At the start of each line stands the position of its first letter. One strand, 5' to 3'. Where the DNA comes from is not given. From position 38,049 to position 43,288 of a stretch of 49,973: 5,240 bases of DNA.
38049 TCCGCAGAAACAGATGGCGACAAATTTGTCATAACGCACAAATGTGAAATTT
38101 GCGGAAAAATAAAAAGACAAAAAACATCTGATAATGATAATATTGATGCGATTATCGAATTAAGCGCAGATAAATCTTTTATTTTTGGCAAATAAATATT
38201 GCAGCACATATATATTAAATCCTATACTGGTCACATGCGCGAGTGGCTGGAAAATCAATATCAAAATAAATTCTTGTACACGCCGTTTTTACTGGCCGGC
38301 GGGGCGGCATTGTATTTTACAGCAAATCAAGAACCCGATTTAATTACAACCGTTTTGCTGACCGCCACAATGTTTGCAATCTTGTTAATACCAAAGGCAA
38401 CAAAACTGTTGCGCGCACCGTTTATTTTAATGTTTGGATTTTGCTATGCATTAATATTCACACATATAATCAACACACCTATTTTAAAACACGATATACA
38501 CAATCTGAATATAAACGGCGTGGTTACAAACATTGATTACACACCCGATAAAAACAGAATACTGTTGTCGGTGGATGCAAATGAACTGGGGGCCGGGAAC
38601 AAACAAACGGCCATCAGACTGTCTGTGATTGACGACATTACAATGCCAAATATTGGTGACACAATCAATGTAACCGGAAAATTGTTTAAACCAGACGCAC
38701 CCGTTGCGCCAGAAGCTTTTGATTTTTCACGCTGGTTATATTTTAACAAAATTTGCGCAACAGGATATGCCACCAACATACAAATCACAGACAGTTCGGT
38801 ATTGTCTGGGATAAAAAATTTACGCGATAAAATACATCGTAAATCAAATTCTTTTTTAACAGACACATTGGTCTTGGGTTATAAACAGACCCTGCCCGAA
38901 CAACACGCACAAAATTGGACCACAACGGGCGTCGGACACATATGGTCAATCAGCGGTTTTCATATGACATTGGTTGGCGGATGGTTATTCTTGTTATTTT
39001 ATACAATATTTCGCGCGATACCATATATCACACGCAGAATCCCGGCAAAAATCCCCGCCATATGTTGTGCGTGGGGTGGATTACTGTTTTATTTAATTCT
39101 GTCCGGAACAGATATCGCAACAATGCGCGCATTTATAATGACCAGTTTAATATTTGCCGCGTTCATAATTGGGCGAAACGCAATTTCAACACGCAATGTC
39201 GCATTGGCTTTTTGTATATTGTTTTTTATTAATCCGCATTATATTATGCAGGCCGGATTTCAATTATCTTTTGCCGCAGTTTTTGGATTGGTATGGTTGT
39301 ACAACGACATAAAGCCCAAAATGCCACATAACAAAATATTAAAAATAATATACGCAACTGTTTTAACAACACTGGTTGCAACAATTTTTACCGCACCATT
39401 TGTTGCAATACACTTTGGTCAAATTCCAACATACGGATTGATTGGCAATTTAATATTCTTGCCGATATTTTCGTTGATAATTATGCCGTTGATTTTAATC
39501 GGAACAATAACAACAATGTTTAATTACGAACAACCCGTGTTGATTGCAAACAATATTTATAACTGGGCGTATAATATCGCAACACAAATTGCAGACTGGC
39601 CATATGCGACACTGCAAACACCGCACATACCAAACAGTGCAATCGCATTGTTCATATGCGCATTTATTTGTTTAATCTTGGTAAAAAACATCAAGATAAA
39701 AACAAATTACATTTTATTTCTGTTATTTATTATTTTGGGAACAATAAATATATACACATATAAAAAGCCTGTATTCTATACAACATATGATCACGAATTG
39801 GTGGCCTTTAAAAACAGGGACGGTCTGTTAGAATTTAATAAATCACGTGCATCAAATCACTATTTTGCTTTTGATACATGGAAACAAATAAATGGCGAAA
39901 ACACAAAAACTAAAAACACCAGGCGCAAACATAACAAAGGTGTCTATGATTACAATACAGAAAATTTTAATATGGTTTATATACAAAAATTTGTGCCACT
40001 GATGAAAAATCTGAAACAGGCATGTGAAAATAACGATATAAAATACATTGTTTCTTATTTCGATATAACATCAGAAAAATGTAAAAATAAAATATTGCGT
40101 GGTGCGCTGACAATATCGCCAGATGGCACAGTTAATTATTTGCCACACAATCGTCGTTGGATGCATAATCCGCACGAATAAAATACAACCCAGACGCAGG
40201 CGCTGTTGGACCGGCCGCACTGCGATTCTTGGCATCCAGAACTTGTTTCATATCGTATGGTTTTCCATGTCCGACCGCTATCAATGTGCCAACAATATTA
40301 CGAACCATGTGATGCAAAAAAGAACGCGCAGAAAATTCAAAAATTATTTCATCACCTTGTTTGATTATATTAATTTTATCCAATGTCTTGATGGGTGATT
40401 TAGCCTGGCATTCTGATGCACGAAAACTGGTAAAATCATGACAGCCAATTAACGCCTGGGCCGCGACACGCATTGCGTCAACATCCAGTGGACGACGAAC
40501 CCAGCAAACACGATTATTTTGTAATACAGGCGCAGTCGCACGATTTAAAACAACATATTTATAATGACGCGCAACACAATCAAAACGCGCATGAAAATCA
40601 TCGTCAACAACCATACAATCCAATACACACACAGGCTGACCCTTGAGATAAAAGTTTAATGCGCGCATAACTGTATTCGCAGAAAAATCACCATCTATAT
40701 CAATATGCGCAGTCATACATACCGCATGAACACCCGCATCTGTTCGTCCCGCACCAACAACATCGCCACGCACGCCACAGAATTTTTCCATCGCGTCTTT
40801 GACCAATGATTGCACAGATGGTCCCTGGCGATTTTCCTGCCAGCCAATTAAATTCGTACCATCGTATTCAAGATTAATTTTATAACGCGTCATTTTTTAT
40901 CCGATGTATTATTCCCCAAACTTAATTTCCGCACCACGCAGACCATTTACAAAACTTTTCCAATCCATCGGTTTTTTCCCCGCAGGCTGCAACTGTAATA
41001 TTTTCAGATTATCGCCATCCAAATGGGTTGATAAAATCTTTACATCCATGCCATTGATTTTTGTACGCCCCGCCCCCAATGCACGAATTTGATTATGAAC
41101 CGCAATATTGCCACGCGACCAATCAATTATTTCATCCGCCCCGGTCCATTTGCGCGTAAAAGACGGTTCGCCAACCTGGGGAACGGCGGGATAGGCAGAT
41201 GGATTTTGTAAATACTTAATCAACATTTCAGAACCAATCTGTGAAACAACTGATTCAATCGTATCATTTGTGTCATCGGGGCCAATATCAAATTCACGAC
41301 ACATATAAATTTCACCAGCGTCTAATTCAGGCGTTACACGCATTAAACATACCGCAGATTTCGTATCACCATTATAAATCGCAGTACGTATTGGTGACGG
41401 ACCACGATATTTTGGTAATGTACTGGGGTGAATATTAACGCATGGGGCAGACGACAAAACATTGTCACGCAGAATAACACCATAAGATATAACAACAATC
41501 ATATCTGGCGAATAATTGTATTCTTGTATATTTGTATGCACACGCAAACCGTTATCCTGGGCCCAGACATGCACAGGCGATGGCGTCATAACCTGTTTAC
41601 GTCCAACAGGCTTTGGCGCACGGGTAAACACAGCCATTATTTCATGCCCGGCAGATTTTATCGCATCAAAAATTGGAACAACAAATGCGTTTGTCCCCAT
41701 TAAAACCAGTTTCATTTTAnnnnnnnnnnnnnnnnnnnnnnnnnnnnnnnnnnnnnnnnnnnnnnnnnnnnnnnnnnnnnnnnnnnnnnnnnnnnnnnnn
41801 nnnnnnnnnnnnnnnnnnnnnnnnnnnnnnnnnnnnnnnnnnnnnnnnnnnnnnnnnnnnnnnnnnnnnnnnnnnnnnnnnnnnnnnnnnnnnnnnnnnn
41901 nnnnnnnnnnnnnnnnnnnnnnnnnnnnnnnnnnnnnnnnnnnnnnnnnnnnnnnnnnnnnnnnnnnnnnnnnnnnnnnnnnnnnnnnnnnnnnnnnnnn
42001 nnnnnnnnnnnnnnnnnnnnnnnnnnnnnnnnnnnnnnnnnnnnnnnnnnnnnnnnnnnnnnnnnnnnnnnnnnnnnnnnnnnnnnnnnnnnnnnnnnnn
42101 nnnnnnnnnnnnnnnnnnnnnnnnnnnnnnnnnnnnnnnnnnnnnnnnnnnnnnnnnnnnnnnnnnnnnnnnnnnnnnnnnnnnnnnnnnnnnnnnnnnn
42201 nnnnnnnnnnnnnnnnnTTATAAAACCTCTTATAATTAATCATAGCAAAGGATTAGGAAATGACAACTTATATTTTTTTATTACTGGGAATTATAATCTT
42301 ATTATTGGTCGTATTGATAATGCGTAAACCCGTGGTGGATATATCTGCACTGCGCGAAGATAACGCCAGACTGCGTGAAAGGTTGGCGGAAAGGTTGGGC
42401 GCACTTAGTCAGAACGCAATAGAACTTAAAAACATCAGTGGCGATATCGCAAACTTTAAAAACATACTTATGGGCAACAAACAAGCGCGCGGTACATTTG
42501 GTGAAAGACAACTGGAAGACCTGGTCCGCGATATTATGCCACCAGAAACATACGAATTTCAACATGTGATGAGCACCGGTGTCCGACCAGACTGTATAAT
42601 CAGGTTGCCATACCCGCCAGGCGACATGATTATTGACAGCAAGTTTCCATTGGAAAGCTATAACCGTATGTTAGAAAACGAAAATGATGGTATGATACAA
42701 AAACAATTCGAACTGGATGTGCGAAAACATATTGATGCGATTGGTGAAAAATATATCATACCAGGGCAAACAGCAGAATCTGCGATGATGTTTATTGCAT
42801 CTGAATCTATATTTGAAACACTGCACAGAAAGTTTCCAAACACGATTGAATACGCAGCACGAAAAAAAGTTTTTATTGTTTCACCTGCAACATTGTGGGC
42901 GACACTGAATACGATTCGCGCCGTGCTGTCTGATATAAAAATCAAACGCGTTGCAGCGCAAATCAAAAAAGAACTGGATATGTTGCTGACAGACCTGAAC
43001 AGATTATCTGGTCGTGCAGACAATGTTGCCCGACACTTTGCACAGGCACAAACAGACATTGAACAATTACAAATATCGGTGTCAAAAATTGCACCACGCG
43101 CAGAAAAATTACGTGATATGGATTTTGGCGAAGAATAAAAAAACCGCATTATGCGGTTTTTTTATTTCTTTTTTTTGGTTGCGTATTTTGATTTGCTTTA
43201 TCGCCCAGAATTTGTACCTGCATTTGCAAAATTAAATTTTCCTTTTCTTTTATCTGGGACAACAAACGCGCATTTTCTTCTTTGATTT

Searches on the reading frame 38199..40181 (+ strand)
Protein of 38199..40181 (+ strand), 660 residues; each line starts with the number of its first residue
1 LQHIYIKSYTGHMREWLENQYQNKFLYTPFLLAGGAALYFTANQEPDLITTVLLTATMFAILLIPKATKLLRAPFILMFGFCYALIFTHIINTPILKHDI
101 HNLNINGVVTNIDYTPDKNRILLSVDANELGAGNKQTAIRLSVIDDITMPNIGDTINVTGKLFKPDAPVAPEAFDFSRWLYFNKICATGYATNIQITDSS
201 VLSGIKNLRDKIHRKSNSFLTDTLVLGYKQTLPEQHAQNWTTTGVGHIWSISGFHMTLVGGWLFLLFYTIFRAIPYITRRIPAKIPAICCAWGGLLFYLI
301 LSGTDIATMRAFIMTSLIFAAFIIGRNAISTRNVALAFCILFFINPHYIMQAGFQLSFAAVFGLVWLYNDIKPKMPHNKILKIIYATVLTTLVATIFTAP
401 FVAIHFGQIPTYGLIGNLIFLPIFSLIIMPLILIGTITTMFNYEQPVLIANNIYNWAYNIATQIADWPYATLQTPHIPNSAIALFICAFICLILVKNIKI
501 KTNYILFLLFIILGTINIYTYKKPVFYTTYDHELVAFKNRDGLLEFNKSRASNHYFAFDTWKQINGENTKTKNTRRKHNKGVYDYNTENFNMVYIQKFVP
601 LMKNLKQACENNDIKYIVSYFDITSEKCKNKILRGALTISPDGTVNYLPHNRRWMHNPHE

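Call 8: search_protein_families(library=pfam, proteins=[window:38199-40181:+], max_evalue=0.001)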
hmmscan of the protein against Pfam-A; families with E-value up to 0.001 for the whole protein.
window:38199-40181:+ (660 aa): 2 families
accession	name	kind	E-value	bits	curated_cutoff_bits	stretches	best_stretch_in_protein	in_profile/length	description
PF03772.21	Competence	-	1.2e-57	195.7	23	1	224-496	1-267/270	Competence protein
PF13567.11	DUF4131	-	7.2e-15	55.5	31.6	1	51-195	11-163/165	Domain of unknown function (DUF4131)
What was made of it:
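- On ComB DNA-uptake system: PF03772 Competence at 195.7 bits plus DUF4131, at 38199-40181 (call 8).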

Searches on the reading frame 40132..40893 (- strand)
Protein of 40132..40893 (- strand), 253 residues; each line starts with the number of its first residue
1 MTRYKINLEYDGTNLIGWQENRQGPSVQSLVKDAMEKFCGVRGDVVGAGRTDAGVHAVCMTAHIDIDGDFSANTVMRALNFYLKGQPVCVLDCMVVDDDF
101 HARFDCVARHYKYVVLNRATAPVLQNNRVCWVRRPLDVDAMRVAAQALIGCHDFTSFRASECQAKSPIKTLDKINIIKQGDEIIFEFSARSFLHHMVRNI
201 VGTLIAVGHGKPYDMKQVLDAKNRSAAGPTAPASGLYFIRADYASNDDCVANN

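Call 8: search_protein_families(library=pfam, proteins=[window:40132-40893:-], max_evalue=0.001)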
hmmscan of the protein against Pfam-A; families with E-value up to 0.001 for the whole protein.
window:40132-40893:- (253 aa): 1 family
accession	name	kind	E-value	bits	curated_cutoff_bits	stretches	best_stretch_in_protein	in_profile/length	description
PF01416.25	PseudoU_synth_1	-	2.3e-36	125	23.3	2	144-243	1-107/108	tRNA pseudouridine synthase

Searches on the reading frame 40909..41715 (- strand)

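Call 8: search_protein_families(library=pfam, proteins=[window:40909-41715:-], max_evalue=0.001)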
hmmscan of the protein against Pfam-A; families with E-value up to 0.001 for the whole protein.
window:40909-41715:- (268 aa): 2 families
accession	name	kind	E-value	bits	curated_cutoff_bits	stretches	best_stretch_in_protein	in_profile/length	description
PF00551.24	Formyl_trans_N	-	4.8e-27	95.3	26.1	1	2-167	2-179/181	Formyl transferase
PF02911.23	Formyl_trans_C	-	2.1e-09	37.9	21.1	0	193-233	5-48/100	Formyl transferase, C-terminal domain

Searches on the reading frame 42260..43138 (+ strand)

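Call 29: search_protein_families(library=pfam, proteins=[window:42260-43138:+], max_evalue=0.001)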
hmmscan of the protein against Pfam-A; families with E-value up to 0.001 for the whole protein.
window:42260-43138:+ (292 aa): 1 family
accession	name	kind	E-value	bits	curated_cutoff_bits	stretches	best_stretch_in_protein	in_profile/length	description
PF02646.22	RmuC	-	6.3e-56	190.1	26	1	31-289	17-286/291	RmuC family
